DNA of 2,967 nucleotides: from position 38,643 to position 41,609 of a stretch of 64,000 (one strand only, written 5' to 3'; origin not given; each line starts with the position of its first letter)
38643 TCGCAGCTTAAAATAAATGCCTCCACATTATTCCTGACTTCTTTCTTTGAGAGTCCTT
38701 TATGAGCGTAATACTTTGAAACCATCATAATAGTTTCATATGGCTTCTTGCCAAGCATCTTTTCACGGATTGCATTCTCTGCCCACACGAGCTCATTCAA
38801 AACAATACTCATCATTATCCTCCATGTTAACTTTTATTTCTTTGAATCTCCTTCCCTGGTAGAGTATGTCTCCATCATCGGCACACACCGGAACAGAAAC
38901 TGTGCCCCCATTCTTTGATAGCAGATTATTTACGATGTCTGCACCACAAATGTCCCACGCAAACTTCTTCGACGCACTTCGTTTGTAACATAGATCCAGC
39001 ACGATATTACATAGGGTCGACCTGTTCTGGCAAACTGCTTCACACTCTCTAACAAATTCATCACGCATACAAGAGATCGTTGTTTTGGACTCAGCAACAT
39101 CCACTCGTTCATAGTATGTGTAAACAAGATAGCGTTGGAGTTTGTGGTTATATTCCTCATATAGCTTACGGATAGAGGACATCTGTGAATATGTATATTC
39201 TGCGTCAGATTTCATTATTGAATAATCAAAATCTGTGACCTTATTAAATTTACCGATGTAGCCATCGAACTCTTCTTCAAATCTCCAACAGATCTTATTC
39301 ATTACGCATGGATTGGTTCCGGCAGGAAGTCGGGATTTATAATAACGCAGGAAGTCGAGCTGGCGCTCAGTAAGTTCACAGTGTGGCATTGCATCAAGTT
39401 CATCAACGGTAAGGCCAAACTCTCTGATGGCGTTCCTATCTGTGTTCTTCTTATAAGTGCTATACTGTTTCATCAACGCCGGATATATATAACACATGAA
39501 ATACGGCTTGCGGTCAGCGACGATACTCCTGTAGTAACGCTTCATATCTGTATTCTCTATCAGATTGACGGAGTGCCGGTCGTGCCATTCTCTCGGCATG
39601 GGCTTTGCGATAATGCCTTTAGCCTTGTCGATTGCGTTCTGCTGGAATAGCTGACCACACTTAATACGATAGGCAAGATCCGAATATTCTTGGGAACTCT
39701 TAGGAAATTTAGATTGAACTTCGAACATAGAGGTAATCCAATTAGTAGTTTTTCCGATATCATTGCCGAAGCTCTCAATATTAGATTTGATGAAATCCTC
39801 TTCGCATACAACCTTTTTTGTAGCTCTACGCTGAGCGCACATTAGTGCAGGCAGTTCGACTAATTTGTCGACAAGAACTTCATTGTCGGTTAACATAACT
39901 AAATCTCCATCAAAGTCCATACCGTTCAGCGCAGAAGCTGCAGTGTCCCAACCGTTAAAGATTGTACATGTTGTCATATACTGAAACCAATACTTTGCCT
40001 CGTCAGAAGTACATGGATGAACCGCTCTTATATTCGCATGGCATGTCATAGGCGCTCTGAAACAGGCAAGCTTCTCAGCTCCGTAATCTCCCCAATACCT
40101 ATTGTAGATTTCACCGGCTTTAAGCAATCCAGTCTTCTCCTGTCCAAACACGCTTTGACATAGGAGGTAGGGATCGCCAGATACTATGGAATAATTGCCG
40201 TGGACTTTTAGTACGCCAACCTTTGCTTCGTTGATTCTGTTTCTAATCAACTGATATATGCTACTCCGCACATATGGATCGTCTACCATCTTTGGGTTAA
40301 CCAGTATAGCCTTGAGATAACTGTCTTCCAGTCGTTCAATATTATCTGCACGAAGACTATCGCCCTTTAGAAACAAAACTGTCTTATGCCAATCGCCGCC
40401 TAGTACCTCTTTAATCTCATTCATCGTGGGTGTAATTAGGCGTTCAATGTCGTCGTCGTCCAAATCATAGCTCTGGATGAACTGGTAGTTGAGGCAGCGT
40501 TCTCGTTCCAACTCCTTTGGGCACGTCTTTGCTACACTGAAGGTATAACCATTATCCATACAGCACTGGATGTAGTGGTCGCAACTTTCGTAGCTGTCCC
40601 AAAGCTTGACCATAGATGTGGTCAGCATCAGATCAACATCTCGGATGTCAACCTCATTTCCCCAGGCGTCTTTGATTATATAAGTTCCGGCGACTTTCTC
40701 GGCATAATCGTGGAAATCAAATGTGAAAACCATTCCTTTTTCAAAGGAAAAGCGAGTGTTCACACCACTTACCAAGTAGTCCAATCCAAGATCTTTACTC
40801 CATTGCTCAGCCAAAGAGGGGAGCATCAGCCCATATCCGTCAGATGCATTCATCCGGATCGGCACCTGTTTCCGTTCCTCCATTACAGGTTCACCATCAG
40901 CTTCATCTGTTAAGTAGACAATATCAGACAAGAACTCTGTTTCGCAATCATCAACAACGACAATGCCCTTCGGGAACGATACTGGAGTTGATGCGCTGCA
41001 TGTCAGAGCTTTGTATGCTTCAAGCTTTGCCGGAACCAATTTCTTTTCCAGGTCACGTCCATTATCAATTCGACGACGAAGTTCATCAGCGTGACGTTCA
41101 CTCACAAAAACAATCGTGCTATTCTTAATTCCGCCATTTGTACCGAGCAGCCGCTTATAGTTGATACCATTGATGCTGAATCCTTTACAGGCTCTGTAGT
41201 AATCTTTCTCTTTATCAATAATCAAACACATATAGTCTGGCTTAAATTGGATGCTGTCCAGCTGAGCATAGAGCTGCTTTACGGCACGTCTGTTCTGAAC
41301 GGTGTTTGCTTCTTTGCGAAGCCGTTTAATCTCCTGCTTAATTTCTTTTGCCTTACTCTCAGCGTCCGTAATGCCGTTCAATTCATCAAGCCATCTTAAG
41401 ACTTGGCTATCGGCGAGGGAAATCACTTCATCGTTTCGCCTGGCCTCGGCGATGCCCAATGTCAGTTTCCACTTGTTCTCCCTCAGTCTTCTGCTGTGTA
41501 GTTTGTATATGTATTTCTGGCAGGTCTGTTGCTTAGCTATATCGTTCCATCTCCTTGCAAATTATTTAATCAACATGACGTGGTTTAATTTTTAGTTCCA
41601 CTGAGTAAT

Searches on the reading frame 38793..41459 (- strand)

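Call 71: search_protein_families(library=pfam, proteins=[window:38793-41459:-], max_evalue=0.001)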
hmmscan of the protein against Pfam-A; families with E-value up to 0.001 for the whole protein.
window:38793-41459:- (888 aa): 1 family
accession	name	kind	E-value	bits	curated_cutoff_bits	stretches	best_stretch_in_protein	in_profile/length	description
PF05183.17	RdRP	-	1e-12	48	23.8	1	90-576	62-502/582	RNA dependent RNA polymerase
